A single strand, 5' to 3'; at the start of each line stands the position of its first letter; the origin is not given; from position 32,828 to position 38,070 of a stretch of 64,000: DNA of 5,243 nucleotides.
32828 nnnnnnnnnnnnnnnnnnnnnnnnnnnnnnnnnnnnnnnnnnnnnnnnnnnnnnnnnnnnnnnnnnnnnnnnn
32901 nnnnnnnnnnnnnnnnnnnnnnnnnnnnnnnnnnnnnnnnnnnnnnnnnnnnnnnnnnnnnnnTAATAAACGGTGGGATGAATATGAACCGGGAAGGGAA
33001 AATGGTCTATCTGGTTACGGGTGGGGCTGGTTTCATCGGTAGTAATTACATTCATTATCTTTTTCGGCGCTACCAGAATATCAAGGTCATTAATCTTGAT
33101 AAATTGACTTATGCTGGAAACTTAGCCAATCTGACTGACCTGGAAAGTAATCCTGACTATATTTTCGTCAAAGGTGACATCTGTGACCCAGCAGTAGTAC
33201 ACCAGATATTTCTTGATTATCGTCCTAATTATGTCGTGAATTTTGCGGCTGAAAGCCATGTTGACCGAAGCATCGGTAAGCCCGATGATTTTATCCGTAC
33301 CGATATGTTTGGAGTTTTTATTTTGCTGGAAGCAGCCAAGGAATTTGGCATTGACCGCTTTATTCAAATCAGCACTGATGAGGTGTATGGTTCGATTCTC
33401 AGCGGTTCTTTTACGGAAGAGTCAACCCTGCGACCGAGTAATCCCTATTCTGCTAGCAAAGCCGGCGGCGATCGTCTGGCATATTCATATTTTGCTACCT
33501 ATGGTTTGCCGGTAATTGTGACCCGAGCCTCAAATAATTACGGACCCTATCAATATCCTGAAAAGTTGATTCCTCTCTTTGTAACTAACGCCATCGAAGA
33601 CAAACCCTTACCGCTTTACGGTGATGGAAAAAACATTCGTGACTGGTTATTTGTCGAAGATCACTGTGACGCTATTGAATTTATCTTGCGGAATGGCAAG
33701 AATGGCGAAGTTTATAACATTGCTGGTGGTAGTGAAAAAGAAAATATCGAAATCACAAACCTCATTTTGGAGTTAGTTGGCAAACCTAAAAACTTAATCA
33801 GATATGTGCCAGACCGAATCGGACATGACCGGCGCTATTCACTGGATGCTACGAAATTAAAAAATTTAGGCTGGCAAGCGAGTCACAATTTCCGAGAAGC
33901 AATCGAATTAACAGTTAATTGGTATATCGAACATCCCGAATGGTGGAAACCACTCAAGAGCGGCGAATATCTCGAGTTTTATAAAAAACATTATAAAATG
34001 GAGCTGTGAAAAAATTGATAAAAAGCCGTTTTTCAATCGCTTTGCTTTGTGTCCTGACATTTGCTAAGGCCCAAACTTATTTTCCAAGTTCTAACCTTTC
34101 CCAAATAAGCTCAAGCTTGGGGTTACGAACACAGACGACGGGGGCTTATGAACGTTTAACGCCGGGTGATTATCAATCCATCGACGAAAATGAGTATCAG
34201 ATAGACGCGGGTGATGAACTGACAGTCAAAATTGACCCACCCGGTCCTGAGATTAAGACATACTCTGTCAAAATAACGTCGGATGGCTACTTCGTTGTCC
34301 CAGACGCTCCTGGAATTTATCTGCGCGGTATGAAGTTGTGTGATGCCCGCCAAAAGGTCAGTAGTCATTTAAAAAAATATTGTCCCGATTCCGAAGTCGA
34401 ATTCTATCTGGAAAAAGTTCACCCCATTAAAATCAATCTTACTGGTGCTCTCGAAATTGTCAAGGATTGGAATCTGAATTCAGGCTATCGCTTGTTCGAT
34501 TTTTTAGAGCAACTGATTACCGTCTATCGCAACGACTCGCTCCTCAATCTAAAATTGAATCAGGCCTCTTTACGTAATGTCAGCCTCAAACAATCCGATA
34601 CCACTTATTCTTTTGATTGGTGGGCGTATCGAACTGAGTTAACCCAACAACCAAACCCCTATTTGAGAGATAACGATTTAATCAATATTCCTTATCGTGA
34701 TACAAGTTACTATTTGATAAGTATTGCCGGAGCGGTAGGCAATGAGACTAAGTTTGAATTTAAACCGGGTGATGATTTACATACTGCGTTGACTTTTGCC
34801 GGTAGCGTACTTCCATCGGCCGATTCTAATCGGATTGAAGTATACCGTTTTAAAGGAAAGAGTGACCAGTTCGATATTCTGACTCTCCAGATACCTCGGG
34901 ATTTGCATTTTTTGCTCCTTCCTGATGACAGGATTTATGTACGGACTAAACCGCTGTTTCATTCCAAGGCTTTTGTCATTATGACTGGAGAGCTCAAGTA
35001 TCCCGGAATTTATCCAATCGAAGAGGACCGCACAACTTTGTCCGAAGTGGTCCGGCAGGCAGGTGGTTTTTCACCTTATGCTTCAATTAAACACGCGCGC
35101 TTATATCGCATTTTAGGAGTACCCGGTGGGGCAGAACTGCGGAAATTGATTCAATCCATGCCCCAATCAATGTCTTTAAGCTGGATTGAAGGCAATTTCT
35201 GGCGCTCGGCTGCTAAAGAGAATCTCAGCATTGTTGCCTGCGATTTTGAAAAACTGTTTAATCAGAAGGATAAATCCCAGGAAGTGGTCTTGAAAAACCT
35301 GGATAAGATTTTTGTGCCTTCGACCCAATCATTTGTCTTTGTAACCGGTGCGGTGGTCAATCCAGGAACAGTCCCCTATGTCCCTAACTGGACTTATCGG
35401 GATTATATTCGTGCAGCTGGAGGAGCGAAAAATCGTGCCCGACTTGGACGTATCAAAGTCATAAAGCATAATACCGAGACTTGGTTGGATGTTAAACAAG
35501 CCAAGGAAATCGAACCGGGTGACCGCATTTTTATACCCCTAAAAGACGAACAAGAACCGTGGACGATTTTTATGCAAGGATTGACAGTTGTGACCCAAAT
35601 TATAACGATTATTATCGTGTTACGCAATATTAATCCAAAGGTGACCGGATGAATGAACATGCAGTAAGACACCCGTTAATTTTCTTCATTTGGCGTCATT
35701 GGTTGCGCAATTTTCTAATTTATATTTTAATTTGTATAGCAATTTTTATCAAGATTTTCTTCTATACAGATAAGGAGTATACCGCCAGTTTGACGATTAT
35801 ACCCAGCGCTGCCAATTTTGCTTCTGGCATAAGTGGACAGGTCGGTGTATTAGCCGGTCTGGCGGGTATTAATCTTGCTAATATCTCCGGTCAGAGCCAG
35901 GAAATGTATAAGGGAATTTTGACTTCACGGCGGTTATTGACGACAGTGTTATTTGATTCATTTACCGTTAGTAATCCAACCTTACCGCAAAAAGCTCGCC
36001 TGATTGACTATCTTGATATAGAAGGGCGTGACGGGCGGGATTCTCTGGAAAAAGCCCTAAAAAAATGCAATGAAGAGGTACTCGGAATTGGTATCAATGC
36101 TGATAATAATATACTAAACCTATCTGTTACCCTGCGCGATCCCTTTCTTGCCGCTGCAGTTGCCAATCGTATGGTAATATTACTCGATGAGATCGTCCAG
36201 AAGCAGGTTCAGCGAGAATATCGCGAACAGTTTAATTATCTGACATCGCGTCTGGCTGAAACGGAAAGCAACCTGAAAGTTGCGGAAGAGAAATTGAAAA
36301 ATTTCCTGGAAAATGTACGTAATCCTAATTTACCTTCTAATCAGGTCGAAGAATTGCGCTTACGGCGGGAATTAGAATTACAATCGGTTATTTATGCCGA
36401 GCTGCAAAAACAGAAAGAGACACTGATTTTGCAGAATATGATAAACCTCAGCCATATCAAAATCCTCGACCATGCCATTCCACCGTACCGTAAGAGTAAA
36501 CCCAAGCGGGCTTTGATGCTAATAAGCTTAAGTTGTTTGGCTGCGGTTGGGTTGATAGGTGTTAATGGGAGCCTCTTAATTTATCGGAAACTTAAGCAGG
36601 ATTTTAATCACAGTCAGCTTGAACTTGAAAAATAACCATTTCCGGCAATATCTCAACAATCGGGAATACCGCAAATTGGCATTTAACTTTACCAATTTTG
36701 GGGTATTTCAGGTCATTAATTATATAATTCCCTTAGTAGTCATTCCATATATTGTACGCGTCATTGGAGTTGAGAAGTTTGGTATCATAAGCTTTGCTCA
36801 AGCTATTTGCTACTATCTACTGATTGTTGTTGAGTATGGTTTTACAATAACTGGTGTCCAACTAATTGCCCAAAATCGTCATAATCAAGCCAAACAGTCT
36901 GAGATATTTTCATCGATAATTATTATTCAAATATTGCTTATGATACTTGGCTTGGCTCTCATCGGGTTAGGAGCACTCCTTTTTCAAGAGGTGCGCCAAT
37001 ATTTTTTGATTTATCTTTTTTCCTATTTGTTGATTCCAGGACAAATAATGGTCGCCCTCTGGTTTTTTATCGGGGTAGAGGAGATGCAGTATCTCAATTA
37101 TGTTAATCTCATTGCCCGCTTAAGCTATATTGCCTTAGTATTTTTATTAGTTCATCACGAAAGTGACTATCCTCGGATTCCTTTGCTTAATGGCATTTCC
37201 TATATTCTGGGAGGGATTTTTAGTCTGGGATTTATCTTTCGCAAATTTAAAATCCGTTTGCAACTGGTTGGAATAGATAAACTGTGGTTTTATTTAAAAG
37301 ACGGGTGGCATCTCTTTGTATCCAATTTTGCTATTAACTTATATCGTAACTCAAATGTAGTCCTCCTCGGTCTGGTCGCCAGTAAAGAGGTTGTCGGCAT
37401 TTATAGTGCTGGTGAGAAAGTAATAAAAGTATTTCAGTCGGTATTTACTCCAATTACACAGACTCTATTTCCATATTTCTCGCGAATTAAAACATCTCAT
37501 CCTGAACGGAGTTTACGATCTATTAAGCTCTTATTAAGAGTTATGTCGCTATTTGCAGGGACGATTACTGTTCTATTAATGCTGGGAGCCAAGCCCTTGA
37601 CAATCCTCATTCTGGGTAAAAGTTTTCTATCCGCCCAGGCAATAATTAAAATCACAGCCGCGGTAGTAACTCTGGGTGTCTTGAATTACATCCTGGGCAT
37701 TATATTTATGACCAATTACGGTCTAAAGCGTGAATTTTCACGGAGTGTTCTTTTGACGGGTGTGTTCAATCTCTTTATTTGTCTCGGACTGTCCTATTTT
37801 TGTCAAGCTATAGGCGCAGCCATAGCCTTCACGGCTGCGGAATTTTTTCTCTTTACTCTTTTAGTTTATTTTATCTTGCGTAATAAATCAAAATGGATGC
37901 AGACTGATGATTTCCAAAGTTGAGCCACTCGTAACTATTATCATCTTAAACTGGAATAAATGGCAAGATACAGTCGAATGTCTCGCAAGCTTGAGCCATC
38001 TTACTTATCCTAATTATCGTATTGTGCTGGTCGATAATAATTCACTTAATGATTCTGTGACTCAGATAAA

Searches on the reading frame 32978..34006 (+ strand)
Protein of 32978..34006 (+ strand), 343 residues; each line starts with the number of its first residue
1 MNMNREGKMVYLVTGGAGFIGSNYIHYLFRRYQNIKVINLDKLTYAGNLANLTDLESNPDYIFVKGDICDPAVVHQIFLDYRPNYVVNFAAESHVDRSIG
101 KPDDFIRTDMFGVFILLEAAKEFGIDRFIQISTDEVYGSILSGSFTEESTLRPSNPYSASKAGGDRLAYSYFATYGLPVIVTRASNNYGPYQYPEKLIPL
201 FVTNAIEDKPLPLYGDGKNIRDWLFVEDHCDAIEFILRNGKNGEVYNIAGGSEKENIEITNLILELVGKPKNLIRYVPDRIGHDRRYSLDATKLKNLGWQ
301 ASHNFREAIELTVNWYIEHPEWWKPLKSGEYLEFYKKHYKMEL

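Call 31: search_protein_families(library=pfam, proteins=[window:32978-34006:+], max_evalue=0.0001)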
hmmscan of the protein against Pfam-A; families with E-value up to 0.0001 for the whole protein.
window:32978-34006:+ (343 aa): 6 families
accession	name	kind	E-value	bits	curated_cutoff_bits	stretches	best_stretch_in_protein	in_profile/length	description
PF16363.11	GDP_Man_Dehyd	-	1.1e-78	265.5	27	1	12-310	1-330/332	GDP-mannose 4,6 dehydratase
PF01370.27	Epimerase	-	1.2e-65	221.8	20.9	1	12-249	2-240/240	NAD dependent epimerase/dehydratase family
PF04321.23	RmlD_sub_bind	-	6.4e-16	58.7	27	1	11-314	3-283/287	RmlD substrate binding domain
PF02719.21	Polysacc_synt_2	-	2.8e-15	56.7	20.2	1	12-269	2-249/293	Polysaccharide biosynthesis protein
PF01073.25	3Beta_HSD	-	2.9e-12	46.6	22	1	12-232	1-224/280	3-beta hydroxysteroid dehydrogenase/isomerase family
PF07993.18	NAD_binding_4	-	1.2e-06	28.3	20.1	0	13-186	1-206/258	Male sterility protein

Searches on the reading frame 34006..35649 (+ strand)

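Call 31: search_protein_families(library=pfam, proteins=[window:34006-35649:+], max_evalue=0.0001)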
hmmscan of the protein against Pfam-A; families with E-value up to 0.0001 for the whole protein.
window:34006-35649:+ (548 aa): 3 families
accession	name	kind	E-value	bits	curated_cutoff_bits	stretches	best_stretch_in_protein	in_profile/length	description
PF10531.15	SLBB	-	2.3e-21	75.8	27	2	326-375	4-49/55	SLBB domain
PF22461.2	SLBB_2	-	6.2e-14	52.3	27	0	444-501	3-62/79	SLBB domain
PF02563.21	Poly_export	-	1.8e-07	31.7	28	1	61-131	4-72/77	Polysaccharide biosynthesis/export protein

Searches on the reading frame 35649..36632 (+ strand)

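Call 31: search_protein_families(library=pfam, proteins=[window:35649-36632:+], max_evalue=0.0001)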
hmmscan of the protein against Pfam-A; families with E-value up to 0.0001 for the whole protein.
window:35649-36632:+ (328 aa): 1 family
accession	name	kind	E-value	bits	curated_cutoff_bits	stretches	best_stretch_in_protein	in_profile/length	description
PF13807.11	GNVR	-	8.8e-10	38.8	27.7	1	232-300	3-71/82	G-rich domain on putative tyrosine kinase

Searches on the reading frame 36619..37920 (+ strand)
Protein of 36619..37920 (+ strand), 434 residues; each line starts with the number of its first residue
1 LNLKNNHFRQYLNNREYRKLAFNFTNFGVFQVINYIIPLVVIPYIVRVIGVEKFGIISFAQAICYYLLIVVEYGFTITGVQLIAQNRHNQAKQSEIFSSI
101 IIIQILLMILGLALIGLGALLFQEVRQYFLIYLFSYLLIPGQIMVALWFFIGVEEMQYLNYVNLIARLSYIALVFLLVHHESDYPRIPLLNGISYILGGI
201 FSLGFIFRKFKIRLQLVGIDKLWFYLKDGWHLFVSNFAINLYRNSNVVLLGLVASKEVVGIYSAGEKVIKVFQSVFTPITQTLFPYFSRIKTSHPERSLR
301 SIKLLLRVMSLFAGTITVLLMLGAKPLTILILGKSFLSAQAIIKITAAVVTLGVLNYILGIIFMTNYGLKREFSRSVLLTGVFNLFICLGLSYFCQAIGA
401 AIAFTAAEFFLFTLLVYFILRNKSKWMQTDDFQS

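Call 31: search_protein_families(library=pfam, proteins=[window:36619-37920:+], max_evalue=0.0001)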
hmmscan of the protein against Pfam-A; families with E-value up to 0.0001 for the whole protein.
window:36619-37920:+ (434 aa): 2 families
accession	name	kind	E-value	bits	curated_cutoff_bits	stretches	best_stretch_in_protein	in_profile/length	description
PF01943.22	Polysacc_synt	-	5.1e-46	157.8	28.2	1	28-290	9-273/274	Polysaccharide biosynthesis protein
PF13440.11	Polysacc_synt_3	-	8.1e-13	48.7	23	1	46-339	3-291/293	Polysaccharide biosynthesis protein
